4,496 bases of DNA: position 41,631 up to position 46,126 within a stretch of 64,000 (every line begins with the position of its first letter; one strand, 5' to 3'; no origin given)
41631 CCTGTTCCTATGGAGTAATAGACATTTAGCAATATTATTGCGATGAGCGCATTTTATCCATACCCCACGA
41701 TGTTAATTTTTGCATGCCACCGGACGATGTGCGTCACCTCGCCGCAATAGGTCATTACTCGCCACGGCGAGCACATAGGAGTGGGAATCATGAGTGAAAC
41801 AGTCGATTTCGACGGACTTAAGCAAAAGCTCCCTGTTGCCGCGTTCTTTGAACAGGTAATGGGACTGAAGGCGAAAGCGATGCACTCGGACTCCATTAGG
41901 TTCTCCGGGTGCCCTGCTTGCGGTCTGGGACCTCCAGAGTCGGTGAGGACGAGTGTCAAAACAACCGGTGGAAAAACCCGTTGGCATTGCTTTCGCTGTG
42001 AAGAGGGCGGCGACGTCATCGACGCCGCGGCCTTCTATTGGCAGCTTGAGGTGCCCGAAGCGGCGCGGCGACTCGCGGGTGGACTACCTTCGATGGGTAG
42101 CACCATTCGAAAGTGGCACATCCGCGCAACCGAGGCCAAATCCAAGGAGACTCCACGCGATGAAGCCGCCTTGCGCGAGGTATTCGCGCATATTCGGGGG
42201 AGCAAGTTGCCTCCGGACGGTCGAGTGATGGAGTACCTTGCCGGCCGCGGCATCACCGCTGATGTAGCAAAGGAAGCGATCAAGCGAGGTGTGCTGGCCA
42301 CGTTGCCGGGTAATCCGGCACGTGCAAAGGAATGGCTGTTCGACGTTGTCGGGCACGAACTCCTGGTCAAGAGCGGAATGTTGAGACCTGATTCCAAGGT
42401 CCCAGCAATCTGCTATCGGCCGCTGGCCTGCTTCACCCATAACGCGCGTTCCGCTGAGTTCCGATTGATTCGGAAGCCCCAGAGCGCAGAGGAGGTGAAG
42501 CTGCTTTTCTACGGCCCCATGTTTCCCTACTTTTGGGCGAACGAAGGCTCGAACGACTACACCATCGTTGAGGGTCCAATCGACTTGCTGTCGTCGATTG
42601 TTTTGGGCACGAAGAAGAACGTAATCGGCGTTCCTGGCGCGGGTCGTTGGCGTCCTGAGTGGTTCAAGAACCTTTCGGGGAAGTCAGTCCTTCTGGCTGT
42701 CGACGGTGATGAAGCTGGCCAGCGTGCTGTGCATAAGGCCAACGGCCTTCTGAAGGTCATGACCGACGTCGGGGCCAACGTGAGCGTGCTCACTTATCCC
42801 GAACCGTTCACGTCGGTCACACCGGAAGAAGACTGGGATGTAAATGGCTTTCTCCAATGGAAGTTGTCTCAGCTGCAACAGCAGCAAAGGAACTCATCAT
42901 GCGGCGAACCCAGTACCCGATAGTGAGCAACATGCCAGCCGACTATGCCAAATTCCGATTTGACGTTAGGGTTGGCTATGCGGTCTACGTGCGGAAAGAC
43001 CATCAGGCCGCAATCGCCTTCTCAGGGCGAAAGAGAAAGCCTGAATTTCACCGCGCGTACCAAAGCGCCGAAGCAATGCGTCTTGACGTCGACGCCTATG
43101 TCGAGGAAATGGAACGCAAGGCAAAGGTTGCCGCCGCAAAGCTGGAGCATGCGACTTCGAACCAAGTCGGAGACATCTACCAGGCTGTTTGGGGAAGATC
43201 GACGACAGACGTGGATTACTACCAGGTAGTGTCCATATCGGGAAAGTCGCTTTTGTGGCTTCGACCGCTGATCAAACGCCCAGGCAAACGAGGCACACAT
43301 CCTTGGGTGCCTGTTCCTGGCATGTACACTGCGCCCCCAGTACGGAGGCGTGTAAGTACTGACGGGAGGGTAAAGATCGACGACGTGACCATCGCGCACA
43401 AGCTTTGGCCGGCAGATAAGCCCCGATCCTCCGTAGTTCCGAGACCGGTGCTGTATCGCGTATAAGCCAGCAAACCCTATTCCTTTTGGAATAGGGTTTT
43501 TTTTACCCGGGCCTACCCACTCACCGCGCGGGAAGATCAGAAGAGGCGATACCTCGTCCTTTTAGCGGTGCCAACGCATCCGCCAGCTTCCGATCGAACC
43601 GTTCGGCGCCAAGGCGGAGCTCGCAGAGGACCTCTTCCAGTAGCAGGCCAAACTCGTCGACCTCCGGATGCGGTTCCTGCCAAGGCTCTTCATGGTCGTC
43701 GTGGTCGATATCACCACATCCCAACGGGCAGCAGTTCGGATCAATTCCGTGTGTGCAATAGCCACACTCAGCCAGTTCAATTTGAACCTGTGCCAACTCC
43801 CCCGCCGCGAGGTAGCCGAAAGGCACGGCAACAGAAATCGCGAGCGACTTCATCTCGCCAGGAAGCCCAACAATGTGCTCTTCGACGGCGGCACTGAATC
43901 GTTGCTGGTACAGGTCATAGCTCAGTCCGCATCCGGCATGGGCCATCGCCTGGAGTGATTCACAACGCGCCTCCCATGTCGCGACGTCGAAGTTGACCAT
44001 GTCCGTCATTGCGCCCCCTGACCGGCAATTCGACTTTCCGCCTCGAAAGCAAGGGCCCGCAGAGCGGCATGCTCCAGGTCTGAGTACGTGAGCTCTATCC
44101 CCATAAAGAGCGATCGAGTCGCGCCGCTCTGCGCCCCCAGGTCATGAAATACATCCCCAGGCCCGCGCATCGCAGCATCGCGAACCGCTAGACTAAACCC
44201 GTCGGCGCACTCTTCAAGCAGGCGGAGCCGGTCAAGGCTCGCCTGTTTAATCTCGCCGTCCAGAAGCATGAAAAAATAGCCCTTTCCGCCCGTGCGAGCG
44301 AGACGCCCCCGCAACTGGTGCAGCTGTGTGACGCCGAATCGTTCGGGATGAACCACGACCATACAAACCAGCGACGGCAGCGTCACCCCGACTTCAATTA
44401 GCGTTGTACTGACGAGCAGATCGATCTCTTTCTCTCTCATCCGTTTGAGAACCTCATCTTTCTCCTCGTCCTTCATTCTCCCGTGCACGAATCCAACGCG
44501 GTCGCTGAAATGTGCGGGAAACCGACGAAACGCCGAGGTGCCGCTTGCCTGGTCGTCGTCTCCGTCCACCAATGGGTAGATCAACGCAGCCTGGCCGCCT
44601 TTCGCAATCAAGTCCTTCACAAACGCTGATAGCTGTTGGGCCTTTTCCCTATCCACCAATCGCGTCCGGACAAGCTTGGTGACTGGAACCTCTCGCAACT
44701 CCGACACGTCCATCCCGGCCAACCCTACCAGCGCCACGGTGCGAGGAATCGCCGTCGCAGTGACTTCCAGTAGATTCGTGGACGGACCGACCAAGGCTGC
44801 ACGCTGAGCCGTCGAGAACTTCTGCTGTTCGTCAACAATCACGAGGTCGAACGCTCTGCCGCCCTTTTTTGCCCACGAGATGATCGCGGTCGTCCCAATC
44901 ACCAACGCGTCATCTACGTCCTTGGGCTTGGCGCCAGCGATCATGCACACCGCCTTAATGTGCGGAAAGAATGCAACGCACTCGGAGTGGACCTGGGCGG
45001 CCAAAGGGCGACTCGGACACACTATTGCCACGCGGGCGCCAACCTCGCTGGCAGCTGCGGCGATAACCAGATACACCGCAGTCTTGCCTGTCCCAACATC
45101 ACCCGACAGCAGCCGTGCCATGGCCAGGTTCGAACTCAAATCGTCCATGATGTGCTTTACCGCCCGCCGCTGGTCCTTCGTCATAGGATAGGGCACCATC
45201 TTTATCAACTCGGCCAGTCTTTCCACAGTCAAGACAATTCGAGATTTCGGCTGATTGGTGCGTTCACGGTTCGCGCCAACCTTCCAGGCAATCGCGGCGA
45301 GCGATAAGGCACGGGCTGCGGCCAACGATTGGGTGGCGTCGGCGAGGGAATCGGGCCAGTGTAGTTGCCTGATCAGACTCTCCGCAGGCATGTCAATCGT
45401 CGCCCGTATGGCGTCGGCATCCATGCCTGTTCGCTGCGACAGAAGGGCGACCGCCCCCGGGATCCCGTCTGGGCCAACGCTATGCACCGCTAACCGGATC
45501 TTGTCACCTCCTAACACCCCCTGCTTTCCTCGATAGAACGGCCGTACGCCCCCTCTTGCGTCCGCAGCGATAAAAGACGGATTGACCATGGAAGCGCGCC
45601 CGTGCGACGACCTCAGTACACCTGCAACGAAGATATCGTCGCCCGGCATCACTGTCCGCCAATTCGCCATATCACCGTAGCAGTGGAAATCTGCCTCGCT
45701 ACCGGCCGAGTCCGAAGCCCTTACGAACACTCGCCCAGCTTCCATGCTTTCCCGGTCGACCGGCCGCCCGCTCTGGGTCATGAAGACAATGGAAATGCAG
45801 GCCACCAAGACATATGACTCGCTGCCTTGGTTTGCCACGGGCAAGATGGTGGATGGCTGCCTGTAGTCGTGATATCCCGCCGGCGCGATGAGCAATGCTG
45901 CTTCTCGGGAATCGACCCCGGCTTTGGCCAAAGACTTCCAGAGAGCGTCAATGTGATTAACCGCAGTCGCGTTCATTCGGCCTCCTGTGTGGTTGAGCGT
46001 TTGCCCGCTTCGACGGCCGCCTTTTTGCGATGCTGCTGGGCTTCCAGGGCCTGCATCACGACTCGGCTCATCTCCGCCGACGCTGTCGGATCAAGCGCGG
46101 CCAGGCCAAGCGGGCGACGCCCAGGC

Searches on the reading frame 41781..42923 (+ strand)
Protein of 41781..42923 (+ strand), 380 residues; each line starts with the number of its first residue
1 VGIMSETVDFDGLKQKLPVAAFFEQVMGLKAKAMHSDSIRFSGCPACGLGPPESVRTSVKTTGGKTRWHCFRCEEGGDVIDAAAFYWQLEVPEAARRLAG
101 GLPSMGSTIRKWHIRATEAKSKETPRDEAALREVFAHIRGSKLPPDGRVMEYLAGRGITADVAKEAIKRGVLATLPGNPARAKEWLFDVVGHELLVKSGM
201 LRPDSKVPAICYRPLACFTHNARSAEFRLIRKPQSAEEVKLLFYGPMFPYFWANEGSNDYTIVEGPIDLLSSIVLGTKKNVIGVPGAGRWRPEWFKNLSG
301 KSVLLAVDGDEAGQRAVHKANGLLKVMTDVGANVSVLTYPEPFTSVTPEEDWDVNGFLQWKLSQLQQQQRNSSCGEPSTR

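Call 27: search_protein_families(library=pfam, proteins=[window:41781-42923:+], max_evalue=0.001)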
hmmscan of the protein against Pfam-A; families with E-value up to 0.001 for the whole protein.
window:41781-42923:+ (380 aa): 1 family
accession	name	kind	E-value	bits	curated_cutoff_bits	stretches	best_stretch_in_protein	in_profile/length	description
PF13155.12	Toprim_2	-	3.8e-08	34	22.1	1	262-340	2-79/88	Toprim-like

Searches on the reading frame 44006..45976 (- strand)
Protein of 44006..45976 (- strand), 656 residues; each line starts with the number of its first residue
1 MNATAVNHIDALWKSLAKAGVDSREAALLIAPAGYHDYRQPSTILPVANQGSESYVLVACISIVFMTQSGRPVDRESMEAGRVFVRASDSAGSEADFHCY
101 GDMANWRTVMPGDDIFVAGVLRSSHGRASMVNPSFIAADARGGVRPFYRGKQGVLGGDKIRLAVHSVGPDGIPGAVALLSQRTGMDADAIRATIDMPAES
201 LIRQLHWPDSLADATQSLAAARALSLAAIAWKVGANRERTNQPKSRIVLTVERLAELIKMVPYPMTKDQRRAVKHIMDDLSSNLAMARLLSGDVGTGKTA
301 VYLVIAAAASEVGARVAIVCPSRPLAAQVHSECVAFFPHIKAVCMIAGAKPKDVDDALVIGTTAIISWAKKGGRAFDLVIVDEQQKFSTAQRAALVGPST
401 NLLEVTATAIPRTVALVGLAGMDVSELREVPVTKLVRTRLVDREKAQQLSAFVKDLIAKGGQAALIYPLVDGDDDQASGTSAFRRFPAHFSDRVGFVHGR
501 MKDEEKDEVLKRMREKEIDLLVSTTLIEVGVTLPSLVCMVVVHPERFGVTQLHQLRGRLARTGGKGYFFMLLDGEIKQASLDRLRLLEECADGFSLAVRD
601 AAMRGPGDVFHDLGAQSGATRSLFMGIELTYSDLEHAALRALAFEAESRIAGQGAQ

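Call 27: search_protein_families(library=pfam, proteins=[window:44006-45976:-], max_evalue=0.001)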
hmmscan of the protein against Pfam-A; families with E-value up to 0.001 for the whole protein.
window:44006-45976:- (656 aa): 4 families
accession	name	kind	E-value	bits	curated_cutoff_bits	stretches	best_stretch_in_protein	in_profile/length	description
PF00270.35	DEAD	-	9.3e-14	51.9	26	1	266-393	1-135/167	DEAD/DEAH box helicase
PF00271.37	Helicase_C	-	1.5e-13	51.4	23.5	1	492-563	40-110/110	Helicase conserved C-terminal domain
PF04851.21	ResIII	-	2.8e-08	34.3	22.5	1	265-408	4-161/164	Type III restriction enzyme, res subunit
PF13604.12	AAA_30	-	1.5e-07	31.8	27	1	265-396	2-109/191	AAA domain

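Call 82: find_encoding_contigs(protein=window:44006-45976:-, flank=10000, max_places=10)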
Protein window:44006-45976:- (656 aa): 23 contigs read that carry it; 10 places shown.
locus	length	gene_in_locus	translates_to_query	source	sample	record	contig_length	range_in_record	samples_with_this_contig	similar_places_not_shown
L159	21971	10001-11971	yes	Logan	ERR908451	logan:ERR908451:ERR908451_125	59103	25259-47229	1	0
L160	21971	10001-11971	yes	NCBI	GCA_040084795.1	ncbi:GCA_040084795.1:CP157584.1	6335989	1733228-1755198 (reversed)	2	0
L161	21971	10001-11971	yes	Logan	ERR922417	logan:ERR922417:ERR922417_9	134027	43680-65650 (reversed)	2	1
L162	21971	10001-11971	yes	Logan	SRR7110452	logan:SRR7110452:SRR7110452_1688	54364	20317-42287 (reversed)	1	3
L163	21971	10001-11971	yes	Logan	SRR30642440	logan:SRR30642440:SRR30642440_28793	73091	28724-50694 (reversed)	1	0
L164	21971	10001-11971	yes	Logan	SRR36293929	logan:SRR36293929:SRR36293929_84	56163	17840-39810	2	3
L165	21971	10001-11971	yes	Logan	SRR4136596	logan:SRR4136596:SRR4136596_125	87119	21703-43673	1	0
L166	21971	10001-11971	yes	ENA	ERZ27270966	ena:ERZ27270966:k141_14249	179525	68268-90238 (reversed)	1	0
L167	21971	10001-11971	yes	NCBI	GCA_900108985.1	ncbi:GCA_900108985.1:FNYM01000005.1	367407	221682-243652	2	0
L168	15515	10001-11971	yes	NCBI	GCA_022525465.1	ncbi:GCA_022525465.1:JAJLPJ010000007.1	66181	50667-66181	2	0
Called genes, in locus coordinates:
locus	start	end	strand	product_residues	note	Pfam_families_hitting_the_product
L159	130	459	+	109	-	PF01527:HTH_Tnp_1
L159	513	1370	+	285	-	PF13276:HTH_21, PF00665:rve, PF13683:rve_3, PF13333:rve_2 (weak)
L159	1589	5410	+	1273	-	PF00078:RVT_1 (faint)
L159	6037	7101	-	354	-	PF13560:HTH_31 (faint), PF01381:HTH_3 (faint)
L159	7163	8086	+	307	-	PF08238:Sel1 (faint)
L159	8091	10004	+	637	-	-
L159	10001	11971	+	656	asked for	PF00270:DEAD, PF04851:ResIII, PF13604:AAA_30, PF00271:Helicase_C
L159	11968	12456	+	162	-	-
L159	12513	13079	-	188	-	-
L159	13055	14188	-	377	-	PF13155:Toprim_2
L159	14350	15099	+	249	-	PF10411:DsbC_N, PF13098:Thioredoxin_2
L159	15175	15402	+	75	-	-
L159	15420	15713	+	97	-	-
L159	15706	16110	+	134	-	-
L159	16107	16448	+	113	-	-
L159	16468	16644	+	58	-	-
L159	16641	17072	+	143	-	-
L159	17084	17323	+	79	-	PF12512:DUF3717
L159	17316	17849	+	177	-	PF08378:NERD (weak)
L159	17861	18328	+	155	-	PF03374:ANT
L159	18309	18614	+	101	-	-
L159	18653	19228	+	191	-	-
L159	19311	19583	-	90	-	-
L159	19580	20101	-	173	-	-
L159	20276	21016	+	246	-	-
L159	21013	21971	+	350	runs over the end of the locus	PF06834:TraU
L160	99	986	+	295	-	-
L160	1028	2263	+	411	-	-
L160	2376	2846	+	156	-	PF00436:SSB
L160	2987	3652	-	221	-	-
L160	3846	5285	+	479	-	-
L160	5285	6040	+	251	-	-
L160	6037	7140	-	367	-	PF13560:HTH_31 (faint), PF01381:HTH_3 (faint)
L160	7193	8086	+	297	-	PF08238:Sel1 (faint)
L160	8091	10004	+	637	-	-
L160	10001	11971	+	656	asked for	PF00270:DEAD, PF04851:ResIII, PF13604:AAA_30, PF00271:Helicase_C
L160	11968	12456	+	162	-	-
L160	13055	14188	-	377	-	PF13155:Toprim_2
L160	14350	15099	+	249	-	PF10411:DsbC_N, PF13098:Thioredoxin_2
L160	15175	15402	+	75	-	-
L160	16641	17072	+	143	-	-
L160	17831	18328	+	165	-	PF03374:ANT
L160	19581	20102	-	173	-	-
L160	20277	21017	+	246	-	-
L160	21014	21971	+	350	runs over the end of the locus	PF06834:TraU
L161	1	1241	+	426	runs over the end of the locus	-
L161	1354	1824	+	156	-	PF00436:SSB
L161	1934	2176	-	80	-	-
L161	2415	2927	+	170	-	-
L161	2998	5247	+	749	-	PF07693:KAP_NTPase, PF13191:AAA_16, PF13401:AAA_22 (weak)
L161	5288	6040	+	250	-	-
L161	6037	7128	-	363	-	PF13560:HTH_31 (faint), PF01381:HTH_3 (faint)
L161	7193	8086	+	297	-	PF08238:Sel1 (faint)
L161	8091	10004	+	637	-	-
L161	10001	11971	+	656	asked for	PF00270:DEAD, PF04851:ResIII, PF13604:AAA_30, PF00271:Helicase_C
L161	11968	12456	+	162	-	-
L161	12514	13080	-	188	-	-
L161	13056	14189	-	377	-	PF13155:Toprim_2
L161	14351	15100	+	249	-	PF10411:DsbC_N, PF13098:Thioredoxin_2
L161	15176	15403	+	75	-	-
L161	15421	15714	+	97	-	-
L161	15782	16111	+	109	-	-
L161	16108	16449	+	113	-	-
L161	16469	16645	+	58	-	-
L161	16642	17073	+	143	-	-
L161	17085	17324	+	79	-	PF12512:DUF3717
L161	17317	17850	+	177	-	PF08378:NERD (weak)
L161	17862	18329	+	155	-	PF03374:ANT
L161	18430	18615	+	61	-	-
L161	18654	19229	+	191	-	-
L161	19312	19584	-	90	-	-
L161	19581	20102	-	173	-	-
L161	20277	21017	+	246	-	-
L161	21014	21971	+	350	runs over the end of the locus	PF06834:TraU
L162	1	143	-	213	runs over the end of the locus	-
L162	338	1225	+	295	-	-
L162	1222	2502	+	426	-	-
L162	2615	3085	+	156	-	PF00436:SSB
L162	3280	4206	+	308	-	PF18159:S_4TM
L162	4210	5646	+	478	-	PF18144:SMODS, PF21654:DncV-like_NTFase (weak), PF18134:AGS_C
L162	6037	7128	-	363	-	PF13560:HTH_31 (faint)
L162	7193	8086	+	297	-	PF08238:Sel1 (faint)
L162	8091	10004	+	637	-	-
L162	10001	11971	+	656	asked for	PF00270:DEAD, PF04851:ResIII, PF13604:AAA_30, PF00271:Helicase_C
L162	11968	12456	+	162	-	-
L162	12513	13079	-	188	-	-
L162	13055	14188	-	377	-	PF13155:Toprim_2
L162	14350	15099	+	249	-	PF10411:DsbC_N, PF13098:Thioredoxin_2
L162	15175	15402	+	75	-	-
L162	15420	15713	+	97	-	-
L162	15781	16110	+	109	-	-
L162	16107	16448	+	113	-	-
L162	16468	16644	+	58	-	-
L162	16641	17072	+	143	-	-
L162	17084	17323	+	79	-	PF12512:DUF3717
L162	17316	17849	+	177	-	PF08378:NERD (weak)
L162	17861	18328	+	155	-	PF03374:ANT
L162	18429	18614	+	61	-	-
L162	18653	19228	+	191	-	-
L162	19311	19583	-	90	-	-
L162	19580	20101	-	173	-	-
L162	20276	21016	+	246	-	-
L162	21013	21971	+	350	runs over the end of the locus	PF06834:TraU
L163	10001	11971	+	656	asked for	PF00270:DEAD, PF04851:ResIII, PF13604:AAA_30, PF00271:Helicase_C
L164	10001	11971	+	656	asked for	PF00270:DEAD, PF04851:ResIII, PF13604:AAA_30, PF00271:Helicase_C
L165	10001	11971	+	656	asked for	PF00270:DEAD, PF04851:ResIII, PF13604:AAA_30, PF00271:Helicase_C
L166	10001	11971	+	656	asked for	PF00270:DEAD, PF04851:ResIII, PF13604:AAA_30, PF00271:Helicase_C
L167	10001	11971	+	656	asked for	PF00270:DEAD, PF04851:ResIII, PF13604:AAA_30, PF00271:Helicase_C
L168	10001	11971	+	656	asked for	PF00270:DEAD, PF04851:ResIII, PF13604:AAA_30, PF00271:Helicase_C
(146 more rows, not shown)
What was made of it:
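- On ICE defence hotspot: Six variants share an identical 656-aa helicase (call 82).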

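Call 84: search_protein_families(library=padloc, proteins=[L160:3846-5285:+, L160:2987-3652:-, L159:1589-5410:+, L162:3280-4206:+, L162:4210-5646:+, L161:2415-2927:+], max_evalue=0.001)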
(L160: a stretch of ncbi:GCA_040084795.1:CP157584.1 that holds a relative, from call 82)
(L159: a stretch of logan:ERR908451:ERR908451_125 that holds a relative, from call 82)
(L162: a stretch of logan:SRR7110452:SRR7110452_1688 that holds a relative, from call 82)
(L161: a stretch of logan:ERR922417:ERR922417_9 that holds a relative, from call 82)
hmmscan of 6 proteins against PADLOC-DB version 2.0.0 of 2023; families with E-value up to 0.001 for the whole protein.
L160:3846-5285:+ (479 aa): 13 families
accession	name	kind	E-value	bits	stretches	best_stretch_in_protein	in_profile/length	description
PDLC00739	Effector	-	4.9e-17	60.3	1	39-146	6-112/378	Endonuclease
PDLC01997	SAVED1--SAVED_HNH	-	3.8e-15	54.2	1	41-147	6-109/368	-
PDLC04772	PDC-M68A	-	4.1e-15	54.5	1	44-152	8-115/253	-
PDLC00746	Effector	-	9.7e-11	39.3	1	40-147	16-121/389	Endonuclease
PDLC00751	Effector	-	8.2e-09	33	1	36-136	126-225/530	Endonuclease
PDLC00747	Effector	-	7.7e-07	26.6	1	33-147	4-121/373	Endonuclease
PDLC00740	Effector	-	1.2e-06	25.6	1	33-139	8-114/391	Endonuclease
PDLC01998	SAVED1--SAVED_HNH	-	1.3e-06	25.5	1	39-134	112-206/506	-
PDLC00749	Effector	-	1.1e-05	22.7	1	30-150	5-124/395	Endonuclease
PDLC00742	Effector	-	1.4e-05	22.1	1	30-134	110-213/527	Endonuclease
PDLC00406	SduA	-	6.7e-05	21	1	35-125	12-97/326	DUF4263 domain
PDLC00738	Effector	-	0.0002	18.2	1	39-135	145-240/529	Endonuclease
PDLC02000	Effector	-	0.0003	17.7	1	38-135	143-239/524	SAVED1--SAVED_HNH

L160:2987-3652:- (221 aa): 0 families

L159:1589-5410:+ (1273 aa): 41 families (the best 25 are shown)
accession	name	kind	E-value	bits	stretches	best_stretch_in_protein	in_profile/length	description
PDLC03745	Drt1a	-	0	1417.4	1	10-1270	5-1176/1176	DRT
PDLC02171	Drt1a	-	4.3e-199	661.8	1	1-1247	1-1217/1232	-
PDLC03804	RTasNitrilase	-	6.5e-132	438.3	1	756-1271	1-396/397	DRT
PDLC03780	RT_UG5-nitrilase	-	3.6e-35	119.7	2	155-367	140-309/907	DRT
PDLC03759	RT_UG21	-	4.6e-22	76.4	1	109-336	68-231/503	DRT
PDLC03756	RT_UG19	-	2.7e-14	51.1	1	155-337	105-242/562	DRT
PDLC03757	Drt2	-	5.3e-14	50.1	1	280-389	283-360/502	DRT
PDLC03774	RT_UG35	-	3.7e-12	43.3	1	284-389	510-602/938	DRT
PDLC03741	AbiA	-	4.2e-12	43.4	1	176-395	118-289/595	DRT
PDLC03773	RT_UG34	-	3.8e-11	40.6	1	181-339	128-256/512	DRT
PDLC02341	AbiA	-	5.3e-11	39.8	1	182-397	125-292/604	AbiA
PDLC03781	RT_UG5_small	-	7.1e-11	39.2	1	180-357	159-321/631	DRT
PDLC01136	RT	-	2.8e-10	38.1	1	196-337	115-217/263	RT (reverse transcriptase)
PDLC03754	RT_UG17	-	4.3e-10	37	1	183-350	101-238/429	DRT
PDLC01607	RT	-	5e-10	37.8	1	206-360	40-138/161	"CAS-I,CAS-II,CAS-III,CAS-IV,CAS-V,CAS-VI; acquisition_associated"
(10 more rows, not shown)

L162:3280-4206:+ (308 aa): 9 families
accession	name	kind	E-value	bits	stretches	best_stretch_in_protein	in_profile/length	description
PDLC00721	Effector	-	1.3e-104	347.5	1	7-305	3-301/305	4TM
PDLC00715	Effector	-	2.7e-63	212.1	1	7-303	2-312/315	4TM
PDLC00716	Effector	-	2.3e-59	199.6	1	9-303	4-299/302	4TM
PDLC00723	Effector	-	2e-48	163.4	1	7-297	6-298/302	4TM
PDLC00725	Effector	-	3.6e-47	159.1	1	8-288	5-280/293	4TM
PDLC00718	Effector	-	4.1e-41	139.3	1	8-294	3-288/291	4TM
PDLC00722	Effector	-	4.7e-36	122.3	1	7-302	13-305/310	4TM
PDLC00720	Effector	-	2.2e-32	110.5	1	16-296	25-310/322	4TM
PDLC00717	Effector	-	2.7e-25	87.2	1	9-293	4-297/306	4TM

L162:4210-5646:+ (478 aa): 29 families (the best 25 are shown)
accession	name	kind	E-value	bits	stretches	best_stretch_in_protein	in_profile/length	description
PDLC00793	Cyclase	-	5.5e-181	600.7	1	1-478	1-462/462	oligonucleotide-cyclase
PDLC00787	Cyclase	-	3.2e-96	320.6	1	1-316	1-320/333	oligonucleotide-cyclase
PDLC00798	Cyclase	-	1.1e-47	161.2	1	1-313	1-313/344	oligonucleotide-cyclase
PDLC00770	Cyclase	-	8.1e-34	115.3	1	172-477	229-508/509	oligonucleotide-cyclase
PDLC00822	Cyclase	-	2.4e-27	94.2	2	136-310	183-355/375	oligonucleotide-cyclase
PDLC00780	Cyclase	-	1.4e-25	88.2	2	13-163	18-183/388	oligonucleotide-cyclase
PDLC00774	Cyclase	-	1.1e-23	82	1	2-314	3-302/316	oligonucleotide-cyclase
PDLC00773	Cyclase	-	1e-20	72.6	1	51-318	51-316/334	oligonucleotide-cyclase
PDLC00816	Cyclase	-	1.6e-20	71.4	1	11-162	21-177/542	oligonucleotide-cyclase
PDLC00815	Cyclase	-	4.2e-20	70.2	1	13-162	21-174/393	oligonucleotide-cyclase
PDLC00778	Cyclase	-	1.5e-18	64.8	2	5-311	20-317/455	oligonucleotide-cyclase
PDLC00796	Cyclase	-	4.4e-15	54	2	403-461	360-416/432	oligonucleotide-cyclase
PDLC00799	Cyclase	-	4.4e-13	46.6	2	356-461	329-429/449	oligonucleotide-cyclase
PDLC00795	Cyclase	-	6.5e-13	46.5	1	2-316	3-335/340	oligonucleotide-cyclase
PDLC00808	Cyclase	-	1.7e-12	45.2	1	4-194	7-207/325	oligonucleotide-cyclase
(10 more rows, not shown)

L161:2415-2927:+ (170 aa): 0 families
